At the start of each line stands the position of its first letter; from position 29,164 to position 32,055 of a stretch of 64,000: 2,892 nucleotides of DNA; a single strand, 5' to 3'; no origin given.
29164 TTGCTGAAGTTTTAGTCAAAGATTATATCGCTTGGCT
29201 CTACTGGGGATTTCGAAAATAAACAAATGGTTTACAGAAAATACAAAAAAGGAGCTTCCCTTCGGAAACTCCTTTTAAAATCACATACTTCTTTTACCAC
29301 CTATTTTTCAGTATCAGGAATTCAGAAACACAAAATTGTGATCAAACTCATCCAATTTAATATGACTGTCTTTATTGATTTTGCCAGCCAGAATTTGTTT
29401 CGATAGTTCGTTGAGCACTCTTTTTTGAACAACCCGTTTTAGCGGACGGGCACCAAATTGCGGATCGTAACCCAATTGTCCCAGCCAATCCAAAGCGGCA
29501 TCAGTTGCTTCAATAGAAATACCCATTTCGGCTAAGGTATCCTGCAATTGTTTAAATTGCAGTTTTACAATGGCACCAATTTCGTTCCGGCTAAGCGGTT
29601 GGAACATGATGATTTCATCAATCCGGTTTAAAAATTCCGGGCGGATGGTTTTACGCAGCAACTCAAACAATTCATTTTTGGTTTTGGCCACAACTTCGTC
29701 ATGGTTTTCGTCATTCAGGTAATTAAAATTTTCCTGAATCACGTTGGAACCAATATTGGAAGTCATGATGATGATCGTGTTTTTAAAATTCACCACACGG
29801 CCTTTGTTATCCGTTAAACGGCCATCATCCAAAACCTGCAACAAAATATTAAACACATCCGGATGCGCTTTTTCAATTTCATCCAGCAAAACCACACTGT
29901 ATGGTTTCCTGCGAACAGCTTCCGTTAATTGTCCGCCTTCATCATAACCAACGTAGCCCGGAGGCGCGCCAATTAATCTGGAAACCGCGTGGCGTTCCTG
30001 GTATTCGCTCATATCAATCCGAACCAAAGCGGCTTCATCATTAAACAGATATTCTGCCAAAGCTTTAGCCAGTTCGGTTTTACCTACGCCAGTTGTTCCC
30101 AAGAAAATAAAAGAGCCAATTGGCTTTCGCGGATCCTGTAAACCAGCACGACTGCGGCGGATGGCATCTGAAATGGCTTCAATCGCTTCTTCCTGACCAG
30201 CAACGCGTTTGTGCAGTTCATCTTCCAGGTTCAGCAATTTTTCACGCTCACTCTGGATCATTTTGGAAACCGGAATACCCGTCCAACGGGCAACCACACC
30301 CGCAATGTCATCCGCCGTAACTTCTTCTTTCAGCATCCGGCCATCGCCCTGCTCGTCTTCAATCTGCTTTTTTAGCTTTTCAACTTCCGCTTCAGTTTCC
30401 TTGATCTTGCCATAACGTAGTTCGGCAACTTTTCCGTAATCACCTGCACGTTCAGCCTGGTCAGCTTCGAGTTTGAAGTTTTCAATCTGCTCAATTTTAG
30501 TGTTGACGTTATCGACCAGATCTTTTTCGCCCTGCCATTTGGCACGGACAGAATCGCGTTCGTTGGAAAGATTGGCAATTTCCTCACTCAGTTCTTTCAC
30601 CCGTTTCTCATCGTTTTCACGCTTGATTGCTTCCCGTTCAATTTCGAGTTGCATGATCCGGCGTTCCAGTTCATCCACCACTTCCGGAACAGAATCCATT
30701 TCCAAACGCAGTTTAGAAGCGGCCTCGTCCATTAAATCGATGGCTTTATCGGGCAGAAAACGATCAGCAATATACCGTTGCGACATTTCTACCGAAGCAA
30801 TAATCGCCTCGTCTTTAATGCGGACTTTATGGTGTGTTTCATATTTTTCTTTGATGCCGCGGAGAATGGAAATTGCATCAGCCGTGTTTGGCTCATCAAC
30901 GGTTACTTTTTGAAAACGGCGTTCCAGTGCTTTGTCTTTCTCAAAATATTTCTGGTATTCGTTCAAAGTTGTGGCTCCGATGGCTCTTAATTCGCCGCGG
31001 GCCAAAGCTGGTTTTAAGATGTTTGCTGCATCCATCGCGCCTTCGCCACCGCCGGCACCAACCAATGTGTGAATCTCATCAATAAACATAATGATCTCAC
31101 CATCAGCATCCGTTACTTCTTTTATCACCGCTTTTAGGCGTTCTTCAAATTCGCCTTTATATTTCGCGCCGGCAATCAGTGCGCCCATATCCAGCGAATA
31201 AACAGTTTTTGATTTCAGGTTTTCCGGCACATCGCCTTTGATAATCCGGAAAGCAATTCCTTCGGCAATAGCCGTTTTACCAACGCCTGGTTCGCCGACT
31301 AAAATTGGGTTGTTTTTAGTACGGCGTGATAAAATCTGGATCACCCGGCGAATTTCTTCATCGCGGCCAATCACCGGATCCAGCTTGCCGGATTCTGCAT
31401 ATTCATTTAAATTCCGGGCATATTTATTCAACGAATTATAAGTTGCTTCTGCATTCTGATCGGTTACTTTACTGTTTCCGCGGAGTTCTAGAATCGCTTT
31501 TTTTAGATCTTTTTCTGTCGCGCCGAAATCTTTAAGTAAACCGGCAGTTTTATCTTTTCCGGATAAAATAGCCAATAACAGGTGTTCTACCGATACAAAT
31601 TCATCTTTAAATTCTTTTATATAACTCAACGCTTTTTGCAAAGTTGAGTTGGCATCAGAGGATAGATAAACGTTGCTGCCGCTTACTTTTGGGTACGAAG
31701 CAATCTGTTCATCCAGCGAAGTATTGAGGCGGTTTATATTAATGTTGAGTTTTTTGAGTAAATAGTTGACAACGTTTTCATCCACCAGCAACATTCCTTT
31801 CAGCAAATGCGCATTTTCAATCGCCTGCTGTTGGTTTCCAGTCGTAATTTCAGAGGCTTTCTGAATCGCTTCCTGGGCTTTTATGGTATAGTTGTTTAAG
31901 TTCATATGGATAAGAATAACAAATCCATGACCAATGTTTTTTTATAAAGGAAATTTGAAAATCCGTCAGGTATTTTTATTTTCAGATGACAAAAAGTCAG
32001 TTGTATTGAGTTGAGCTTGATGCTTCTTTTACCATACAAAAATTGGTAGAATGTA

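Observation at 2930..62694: Hyper-abundant dispersed 14-mer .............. with an A/T-tract extension: a USS/DUS-like genome signature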

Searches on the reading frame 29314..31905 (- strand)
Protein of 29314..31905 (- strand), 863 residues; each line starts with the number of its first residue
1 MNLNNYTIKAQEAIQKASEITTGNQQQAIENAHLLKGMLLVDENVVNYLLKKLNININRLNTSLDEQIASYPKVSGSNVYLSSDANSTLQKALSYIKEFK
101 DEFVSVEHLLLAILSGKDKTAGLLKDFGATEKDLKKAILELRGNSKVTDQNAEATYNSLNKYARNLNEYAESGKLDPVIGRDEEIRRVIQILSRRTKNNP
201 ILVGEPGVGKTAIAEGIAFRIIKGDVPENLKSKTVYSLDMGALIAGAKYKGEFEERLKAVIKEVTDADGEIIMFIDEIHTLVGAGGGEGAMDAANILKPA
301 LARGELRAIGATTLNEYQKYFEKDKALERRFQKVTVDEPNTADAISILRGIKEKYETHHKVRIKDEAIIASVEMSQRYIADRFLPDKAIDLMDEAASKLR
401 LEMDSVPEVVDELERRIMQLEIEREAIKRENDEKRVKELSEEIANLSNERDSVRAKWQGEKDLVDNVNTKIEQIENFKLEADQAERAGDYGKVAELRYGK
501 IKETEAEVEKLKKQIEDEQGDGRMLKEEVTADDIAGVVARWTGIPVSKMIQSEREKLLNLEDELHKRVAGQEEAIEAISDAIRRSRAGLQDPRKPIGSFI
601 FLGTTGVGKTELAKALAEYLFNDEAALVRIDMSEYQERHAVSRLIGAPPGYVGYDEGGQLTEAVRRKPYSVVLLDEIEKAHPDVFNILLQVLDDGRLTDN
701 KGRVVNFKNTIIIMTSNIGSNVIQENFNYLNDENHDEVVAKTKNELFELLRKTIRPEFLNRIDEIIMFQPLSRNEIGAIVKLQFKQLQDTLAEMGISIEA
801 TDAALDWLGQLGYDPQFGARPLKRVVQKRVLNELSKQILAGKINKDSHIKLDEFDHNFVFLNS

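Call 12: search_protein_families(library=pfam, proteins=[window:29314-31905:-])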
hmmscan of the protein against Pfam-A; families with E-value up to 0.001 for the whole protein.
window:29314-31905:- (863 aa): 21 families
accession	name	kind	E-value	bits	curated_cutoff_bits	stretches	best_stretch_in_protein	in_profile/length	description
PF07724.20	AAA_2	-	1.1e-70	237.4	27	1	594-765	1-166/166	AAA domain (Cdc48 subfamily)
PF17871.7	AAA_lid_9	-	1.1e-34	118.9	22.8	1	341-441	2-102/104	AAA lid domain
PF10431.15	ClpB_D2-small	-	4.7e-26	91.1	21.9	1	771-850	1-80/81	C-terminal, D2-small domain, of ClpB protein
PF00004.35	AAA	-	3.2e-24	86.3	21.2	2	201-333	2-125/131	ATPase family associated with various cellular activities (AAA)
PF07728.20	AAA_5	-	2.2e-19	70.3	22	1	599-720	2-125/139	AAA domain (dynein-related subfamily)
PF02861.25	Clp_N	-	1.2e-13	51.5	20.7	1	97-143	6-53/53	Clp amino terminal domain, pathogenicity island component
PF13191.12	AAA_16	-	1.4e-11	45.6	32.6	1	178-221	2-48/167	AAA ATPase domain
PF00158.32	Sigma54_activat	-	2.4e-10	40.8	20.2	1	599-715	25-141/168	Sigma-54 interaction domain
PF13401.12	AAA_22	-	3.6e-10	40.7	27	1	598-694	7-110/130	AAA domain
PF20720.3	nSTAND3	-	5.1e-09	36.4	27.2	0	185-223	7-43/155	Novel STAND NTPase 3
PF13173.12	AAA_14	-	7.9e-07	29.6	27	0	600-695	6-88/129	AAA domain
PF01695.23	IstB_IS21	-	4.5e-06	26.8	24.1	0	195-262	90-153/238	IstB-like ATP binding protein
PF06414.18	Zeta_toxin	-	1.1e-05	25.4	22.3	0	592-639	13-58/199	Zeta toxin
PF05621.17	TniB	-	3e-05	24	22.4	0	218-337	69-185/189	Bacterial TniB protein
PF01078.27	Mg_chelatase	-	3.6e-05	23.7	20.3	0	183-239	9-64/207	Magnesium chelatase, subunit ChlI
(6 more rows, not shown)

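Call 13: find_homologous_proteins(query=window:29314-31905:-)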
Query window:29314-31905:- (863 aa): 8000 proteins with E <= 0.001 among 8000 candidates; the best 120 are listed.
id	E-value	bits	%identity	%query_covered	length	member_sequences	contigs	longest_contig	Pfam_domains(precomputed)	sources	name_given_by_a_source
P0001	0.0e+0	1823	97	100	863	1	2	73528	PF02861.26,PF00004.36,PF13401.13,PF23569.2,PF17871.8,PF07728.21,PF04851.22,PF13191.13,PF06414.19,PF00158.33,PF07724.21,PF05729.19,PF10431.16,PF20720.4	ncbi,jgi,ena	-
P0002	0.0e+0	1808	97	100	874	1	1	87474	PF02861.26,PF00004.36,PF13401.13,PF23569.2,PF17871.8,PF07728.21,PF04851.22,PF13191.13,PF06414.19,PF00158.33,PF07724.21,PF05729.19,PF10431.16,PF20720.4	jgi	-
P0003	0.0e+0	1808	97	100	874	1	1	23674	PF02861.26,PF00004.36,PF13401.13,PF23569.2,PF17871.8,PF07728.21,PF04851.22,PF13191.13,PF06414.19,PF00158.33,PF07724.21,PF05729.19,PF10431.16,PF20720.4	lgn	-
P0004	0.0e+0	1808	97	100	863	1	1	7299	PF02861.26,PF00004.36,PF13401.13,PF23569.2,PF17871.8,PF07728.21,PF13191.13,PF06414.19,PF01695.24,PF00158.33,PF07724.21,PF05729.19,PF10431.16,PF20720.4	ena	-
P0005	0.0e+0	1804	96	100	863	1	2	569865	PF02861.26,PF00004.36,PF13401.13,PF23569.2,PF17871.8,PF07728.21,PF13191.13,PF06414.19,PF00158.33,PF07724.21,PF05729.19,PF10431.16,PF20720.4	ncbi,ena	-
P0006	0.0e+0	1799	96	100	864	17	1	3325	PF02861.26,PF00004.36,PF13401.13,PF23569.2,PF17871.8,PF07728.21,PF13191.13,PF06414.19,PF00158.33,PF07724.21,PF05729.19,PF10431.16,PF20720.4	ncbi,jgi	-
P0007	0.0e+0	1799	96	100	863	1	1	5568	PF02861.26,PF00004.36,PF13401.13,PF23569.2,PF17871.8,PF07728.21,PF13191.13,PF06414.19,PF00158.33,PF07724.21,PF05729.19,PF10431.16,PF20720.4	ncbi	-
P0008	0.0e+0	1797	96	100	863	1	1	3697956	PF02861.26,PF00004.36,PF13401.13,PF23569.2,PF17871.8,PF07728.21,PF13191.13,PF06414.19,PF00158.33,PF07724.21,PF05729.19,PF10431.16,PF20720.4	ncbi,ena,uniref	ncbi:ATP-dependent chaperone ClpB [Mucilaginibacter sp.]|uniref:ATP-dependent chaperone ClpB n=1 Tax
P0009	0.0e+0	1797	95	100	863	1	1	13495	PF02861.26,PF00004.36,PF13401.13,PF23569.2,PF17871.8,PF07728.21,PF13191.13,PF06414.19,PF01695.24,PF00158.33,PF07724.21,PF05621.18,PF01078.28,PF10431.16,PF20720.4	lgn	-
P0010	0.0e+0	1796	96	100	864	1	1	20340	PF02861.26,PF00004.36,PF13401.13,PF23569.2,PF17871.8,PF07728.21,PF04851.22,PF13191.13,PF06414.19,PF00158.33,PF07724.21,PF05729.19,PF10431.16,PF20720.4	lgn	-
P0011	0.0e+0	1796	96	100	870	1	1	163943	PF02861.26,PF00004.36,PF13401.13,PF23569.2,PF17871.8,PF07728.21,PF13191.13,PF06414.19,PF00158.33,PF07724.21,PF05729.19,PF10431.16,PF20720.4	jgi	-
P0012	0.0e+0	1796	96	100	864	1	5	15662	PF02861.26,PF00004.36,PF13401.13,PF23569.2,PF17871.8,PF07728.21,PF13191.13,PF06414.19,PF00158.33,PF07724.21,PF05729.19,PF10431.16,PF20720.4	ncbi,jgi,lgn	-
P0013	0.0e+0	1796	96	100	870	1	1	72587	PF02861.26,PF00004.36,PF13401.13,PF23569.2,PF17871.8,PF07728.21,PF13191.13,PF06414.19,PF00158.33,PF07724.21,PF05729.19,PF10431.16,PF20720.4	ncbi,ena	-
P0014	0.0e+0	1796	96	100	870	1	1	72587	PF02861.26,PF00004.36,PF13401.13,PF23569.2,PF17871.8,PF07728.21,PF13191.13,PF06414.19,PF00158.33,PF07724.21,PF05729.19,PF10431.16,PF20720.4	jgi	-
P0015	0.0e+0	1795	96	100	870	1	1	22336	PF02861.26,PF00004.36,PF13401.13,PF23569.2,PF17871.8,PF07728.21,PF13191.13,PF06414.19,PF00158.33,PF07724.21,PF05729.19,PF10431.16,PF20720.4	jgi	-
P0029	0.0e+0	1770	95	100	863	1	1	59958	PF02861.26,PF00004.36,PF13401.13,PF23569.2,PF17871.8,PF07728.21,PF13191.13,PF06414.19,PF00158.33,PF07724.21,PF05621.18,PF10431.16,PF20720.4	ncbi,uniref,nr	ncbi:ATP-dependent chaperone ClpB [Mucilaginibacter arboris]|uniref:Chaperone protein ClpB n=1 Tax=M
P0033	0.0e+0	1754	93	100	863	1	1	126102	PF02861.26,PF00004.36,PF13401.13,PF23569.2,PF17871.8,PF07728.21,PF13191.13,PF06414.19,PF01695.24,PF00158.33,PF07724.21,PF01078.28,PF10431.16,PF20720.4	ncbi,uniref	ncbi:MAG: ATP-dependent chaperone ClpB [Mucilaginibacter sp.]|uniref:ATP-dependent chaperone ClpB n=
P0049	0.0e+0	1644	88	100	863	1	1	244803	PF02861.26,PF00004.36,PF13401.13,PF23569.2,PF17871.8,PF07728.21,PF13191.13,PF06414.19,PF00158.33,PF07724.21,PF10431.16,PF20720.4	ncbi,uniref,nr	ncbi:ATP-dependent chaperone ClpB [Mucilaginibacter sp. HMF5004]|uniref:ATP-dependent chaperone ClpB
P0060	0.0e+0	1642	87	100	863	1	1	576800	PF02861.26,PF00004.36,PF13401.13,PF23569.2,PF17871.8,PF07728.21,PF13191.13,PF06414.19,PF00158.33,PF07724.21,PF05729.19,PF10431.16,PF20720.4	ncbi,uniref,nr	ncbi:ATP-dependent chaperone ClpB [Mucilaginibacter hurinus]|uniref:Chaperone protein ClpB n=1 Tax=M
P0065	0.0e+0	1641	87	100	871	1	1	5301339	PF02861.26,PF00004.36,PF13401.13,PF23569.2,PF17871.8,PF07728.21,PF04851.22,PF13191.13,PF06414.19,PF01695.24,PF00158.33,PF07724.21,PF05729.19,PF01078.28,PF10431.16,PF20720.4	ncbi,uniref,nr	ncbi:ATP-dependent chaperone ClpB [Mucilaginibacter xinganensis]|uniref:Chaperone protein ClpB n=1 T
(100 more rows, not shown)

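Call 15: find_encoding_contigs(protein=P0008, flank=10000, max_places=2)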
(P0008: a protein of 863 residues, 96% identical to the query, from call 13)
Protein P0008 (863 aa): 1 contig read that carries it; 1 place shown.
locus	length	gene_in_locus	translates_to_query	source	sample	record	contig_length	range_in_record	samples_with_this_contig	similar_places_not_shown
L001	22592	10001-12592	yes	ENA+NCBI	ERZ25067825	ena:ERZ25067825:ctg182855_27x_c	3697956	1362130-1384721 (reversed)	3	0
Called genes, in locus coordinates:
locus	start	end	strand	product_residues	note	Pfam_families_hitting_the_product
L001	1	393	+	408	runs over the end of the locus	PF07075:NamZ_N, PF20732:NamZ_C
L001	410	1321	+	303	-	PF00551:Formyl_trans_N, PF02911:Formyl_trans_C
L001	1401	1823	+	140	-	-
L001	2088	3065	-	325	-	PF01075:Glyco_transf_9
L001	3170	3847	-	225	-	PF01625:PMSR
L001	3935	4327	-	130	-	-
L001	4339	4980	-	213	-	PF00156:Pribosyltran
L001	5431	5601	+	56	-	-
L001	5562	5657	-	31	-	-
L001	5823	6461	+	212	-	PF00293:NUDIX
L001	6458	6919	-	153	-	PF01467:CTP_transf_like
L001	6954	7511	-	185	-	PF03602:Cons_hypoth95, PF05175:MTS, PF13847:Methyltransf_31, PF13649:Methyltransf_25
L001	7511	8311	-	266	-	PF12864:DUF3822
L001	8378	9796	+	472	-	PF05970:PIF1, PF13245:AAA_19, PF13604:AAA_30, PF01443:Viral_helicase1 (faint), PF09848:SLFN-g3_helicase (weak), PF13401:AAA_22 (faint), PF13538:UvrD_C_2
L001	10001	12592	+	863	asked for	PF02861:Clp_N, PF23569:NBD_SMAX1 (weak), PF00004:AAA, PF17871:AAA_lid_9, PF07724:AAA_2, PF00004:AAA, PF07728:AAA_5, PF10431:ClpB_D2-small, +6 more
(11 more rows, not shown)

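Call 16: find_encoding_contigs(protein=P0029, flank=10000, max_places=2)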
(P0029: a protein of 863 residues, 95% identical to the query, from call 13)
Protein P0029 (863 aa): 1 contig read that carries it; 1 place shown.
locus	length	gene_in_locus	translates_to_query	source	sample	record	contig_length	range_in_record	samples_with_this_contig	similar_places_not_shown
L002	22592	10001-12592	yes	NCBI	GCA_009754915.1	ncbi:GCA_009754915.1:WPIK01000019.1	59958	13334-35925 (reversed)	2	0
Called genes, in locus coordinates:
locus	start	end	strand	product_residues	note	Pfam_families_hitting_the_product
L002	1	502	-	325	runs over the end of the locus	PF01075:Glyco_transf_9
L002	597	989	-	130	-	PF03061:4HBT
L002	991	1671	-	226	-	PF01625:PMSR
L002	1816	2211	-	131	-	PF10604:Polyketide_cyc2, PF03364:Polyketide_cyc (weak)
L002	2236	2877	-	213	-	PF00156:Pribosyltran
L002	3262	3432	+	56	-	-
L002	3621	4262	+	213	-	PF00293:NUDIX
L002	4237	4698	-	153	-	PF01467:CTP_transf_like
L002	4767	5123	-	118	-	PF01381:HTH_3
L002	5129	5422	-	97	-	PF09907:HigB_toxin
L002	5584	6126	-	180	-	PF03602:Cons_hypoth95, PF05175:MTS, PF13847:Methyltransf_31, PF13649:Methyltransf_25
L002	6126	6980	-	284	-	PF12864:DUF3822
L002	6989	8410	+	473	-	PF05970:PIF1, PF13245:AAA_19, PF13604:AAA_30, PF01443:Viral_helicase1 (faint), PF13401:AAA_22 (faint), PF13538:UvrD_C_2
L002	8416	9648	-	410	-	PF00512:HisKA, PF02518:HATPase_c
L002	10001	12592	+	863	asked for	PF02861:Clp_N, PF23569:NBD_SMAX1 (weak), PF00004:AAA, PF17871:AAA_lid_9, PF07724:AAA_2, PF00004:AAA, PF07728:AAA_5, PF10431:ClpB_D2-small, +6 more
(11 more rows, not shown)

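Call 17: find_encoding_contigs(protein=P0065, flank=10000, max_places=2)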
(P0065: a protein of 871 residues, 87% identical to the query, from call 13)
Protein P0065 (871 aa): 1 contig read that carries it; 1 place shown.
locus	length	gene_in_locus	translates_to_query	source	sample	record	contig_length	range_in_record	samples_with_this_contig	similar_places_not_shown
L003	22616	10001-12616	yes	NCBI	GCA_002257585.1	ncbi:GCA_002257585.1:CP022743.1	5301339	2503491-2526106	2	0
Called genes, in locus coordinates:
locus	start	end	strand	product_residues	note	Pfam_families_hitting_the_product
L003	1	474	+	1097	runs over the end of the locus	PF02811:PHP, PF07733:DNA_pol3_alpha, PF17657:DNA_pol3_finger, PF14579:HHH_6, PF01336:tRNA_anti-codon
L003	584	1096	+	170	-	-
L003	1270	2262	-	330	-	-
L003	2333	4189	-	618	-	PF00012:HSP70, PF06723:MreB_Mbl, PF02782:FGGY_C (weak)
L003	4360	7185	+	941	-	-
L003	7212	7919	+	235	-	PF01738:DLH, PF00326:Peptidase_S9 (faint)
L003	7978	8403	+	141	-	-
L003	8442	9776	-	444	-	PF00512:HisKA, PF02518:HATPase_c, PF14501:HATPase_c_5 (faint)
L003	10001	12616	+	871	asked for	PF02861:Clp_N, PF23569:NBD_SMAX1 (weak), PF00004:AAA, PF17871:AAA_lid_9, PF00004:AAA, PF07724:AAA_2, PF07728:AAA_5, PF10431:ClpB_D2-small, +9 more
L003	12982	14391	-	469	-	PF02321:OEP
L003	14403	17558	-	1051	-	PF00873:ACR_tran, PF03176:MMPL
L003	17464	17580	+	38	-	-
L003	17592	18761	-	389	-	PF25917:BSH_RND, PF25919:BSH_CusB, PF25973:BSH_CzcB (weak), PF25876:HH_MFP_RND, PF25944:Beta-barrel_RND, PF25967:RND-MFP_C (weak), PF25989:YknX_C (weak)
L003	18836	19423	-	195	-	PF00440:TetR_N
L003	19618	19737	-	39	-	-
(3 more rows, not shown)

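Call 38: find_encoding_contigs(protein=P0049, flank=10000, max_places=1)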
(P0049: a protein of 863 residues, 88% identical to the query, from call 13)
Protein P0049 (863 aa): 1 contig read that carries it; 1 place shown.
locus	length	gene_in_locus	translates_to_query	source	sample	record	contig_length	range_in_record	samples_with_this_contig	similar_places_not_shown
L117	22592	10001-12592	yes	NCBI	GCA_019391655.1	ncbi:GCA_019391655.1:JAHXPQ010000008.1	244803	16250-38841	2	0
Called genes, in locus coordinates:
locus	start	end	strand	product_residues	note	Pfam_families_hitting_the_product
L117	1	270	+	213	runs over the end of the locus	PF00293:NUDIX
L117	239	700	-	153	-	PF01467:CTP_transf_like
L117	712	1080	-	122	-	PF01850:PIN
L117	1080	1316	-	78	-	-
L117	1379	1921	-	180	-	PF03602:Cons_hypoth95, PF05175:MTS, PF03848:TehB (faint), PF13847:Methyltransf_31, PF08241:Methyltransf_11 (weak), PF13649:Methyltransf_25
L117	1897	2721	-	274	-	PF12864:DUF3822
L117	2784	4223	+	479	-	PF05970:PIF1, PF13245:AAA_19, PF13604:AAA_30, PF01443:Viral_helicase1 (faint), PF09848:SLFN-g3_helicase (weak), PF13538:UvrD_C_2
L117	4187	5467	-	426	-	PF00512:HisKA, PF02518:HATPase_c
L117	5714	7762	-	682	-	PF08811:DUF1800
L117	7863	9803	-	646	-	PF08811:DUF1800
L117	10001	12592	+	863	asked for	PF02861:Clp_N, PF23569:NBD_SMAX1 (weak), PF00004:AAA, PF17871:AAA_lid_9, PF07724:AAA_2, PF00004:AAA, PF07728:AAA_5, PF10431:ClpB_D2-small, +5 more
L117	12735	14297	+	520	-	PF03629:SASA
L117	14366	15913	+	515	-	PF20142:Scaffold, PF03734:YkuD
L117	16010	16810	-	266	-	PF13645:YkuD_2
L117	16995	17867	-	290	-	PF00291:PALP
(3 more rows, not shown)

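Call 39: find_encoding_contigs(protein=P0060, flank=10000, max_places=1)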
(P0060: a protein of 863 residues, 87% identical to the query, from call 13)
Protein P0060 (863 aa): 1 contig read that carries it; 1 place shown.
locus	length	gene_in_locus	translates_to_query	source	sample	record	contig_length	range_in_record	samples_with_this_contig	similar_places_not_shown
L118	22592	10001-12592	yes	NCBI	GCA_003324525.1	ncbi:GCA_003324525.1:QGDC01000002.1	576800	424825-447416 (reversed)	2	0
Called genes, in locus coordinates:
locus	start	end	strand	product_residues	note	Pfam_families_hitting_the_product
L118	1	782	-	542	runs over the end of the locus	PF00005:ABC_tran, PF02463:SMC_N (faint), PF13476:AAA_23 (faint), PF13304:AAA_21 (faint), PF12848:ABC_tran_Xtn, PF00005:ABC_tran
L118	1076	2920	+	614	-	PF13188:PAS_8 (faint), PF08447:PAS_3, PF00989:PAS, PF08448:PAS_4, PF08447:PAS_3, PF13426:PAS_9, PF02518:HATPase_c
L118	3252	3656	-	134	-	-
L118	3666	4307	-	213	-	PF00156:Pribosyltran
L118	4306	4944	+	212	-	PF00293:NUDIX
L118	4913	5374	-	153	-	PF01467:CTP_transf_like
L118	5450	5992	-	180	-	PF03602:Cons_hypoth95, PF05175:MTS, PF03848:TehB (weak), PF13847:Methyltransf_31, PF13649:Methyltransf_25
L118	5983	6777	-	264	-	PF12864:DUF3822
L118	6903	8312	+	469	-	PF05970:PIF1, PF13191:AAA_16 (weak), PF13604:AAA_30, PF13245:AAA_19, PF13401:AAA_22 (weak), PF13538:UvrD_C_2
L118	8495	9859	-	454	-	PF00512:HisKA, PF02518:HATPase_c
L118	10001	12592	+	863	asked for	PF02861:Clp_N, PF23569:NBD_SMAX1 (weak), PF00004:AAA, PF17871:AAA_lid_9, PF07724:AAA_2, PF00004:AAA, PF07728:AAA_5, PF10431:ClpB_D2-small, +6 more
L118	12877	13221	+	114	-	-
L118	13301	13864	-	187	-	-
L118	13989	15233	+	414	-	PF00675:Peptidase_M16, PF05193:Peptidase_M16_C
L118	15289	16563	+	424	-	PF05193:Peptidase_M16_C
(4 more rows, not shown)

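Call 40: find_encoding_contigs(protein=P0033, flank=10000, max_places=1)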
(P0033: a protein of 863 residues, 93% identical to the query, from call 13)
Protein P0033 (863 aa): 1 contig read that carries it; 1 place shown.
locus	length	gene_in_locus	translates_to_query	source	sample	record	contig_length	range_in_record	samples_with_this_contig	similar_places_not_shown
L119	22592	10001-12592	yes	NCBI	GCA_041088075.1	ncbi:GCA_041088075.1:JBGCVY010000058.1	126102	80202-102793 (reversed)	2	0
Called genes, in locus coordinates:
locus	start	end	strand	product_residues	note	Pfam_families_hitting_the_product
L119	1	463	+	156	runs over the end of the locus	-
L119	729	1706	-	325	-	PF01075:Glyco_transf_9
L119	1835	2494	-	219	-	PF01625:PMSR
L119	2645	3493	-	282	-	PF12784:PDDEXK_2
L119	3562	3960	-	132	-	PF10604:Polyketide_cyc2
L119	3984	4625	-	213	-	PF00156:Pribosyltran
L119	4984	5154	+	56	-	-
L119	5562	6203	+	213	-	PF00293:NUDIX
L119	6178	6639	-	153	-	PF01467:CTP_transf_like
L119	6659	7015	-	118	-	PF01381:HTH_3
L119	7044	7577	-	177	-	PF03602:Cons_hypoth95, PF05175:MTS, PF13847:Methyltransf_31, PF13649:Methyltransf_25 (weak)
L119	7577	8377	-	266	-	PF12864:DUF3822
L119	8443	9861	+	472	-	PF05970:PIF1, PF13245:AAA_19, PF13604:AAA_30, PF01443:Viral_helicase1 (faint), PF09848:SLFN-g3_helicase (weak), PF13401:AAA_22 (weak), PF13538:UvrD_C_2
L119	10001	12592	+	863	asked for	PF02861:Clp_N, PF23569:NBD_SMAX1 (weak), PF00004:AAA, PF17871:AAA_lid_9, PF07724:AAA_2, PF00004:AAA, PF07728:AAA_5, PF10431:ClpB_D2-small, +7 more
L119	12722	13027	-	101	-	PF12844:HTH_19 (weak), PF13560:HTH_31 (weak), PF01381:HTH_3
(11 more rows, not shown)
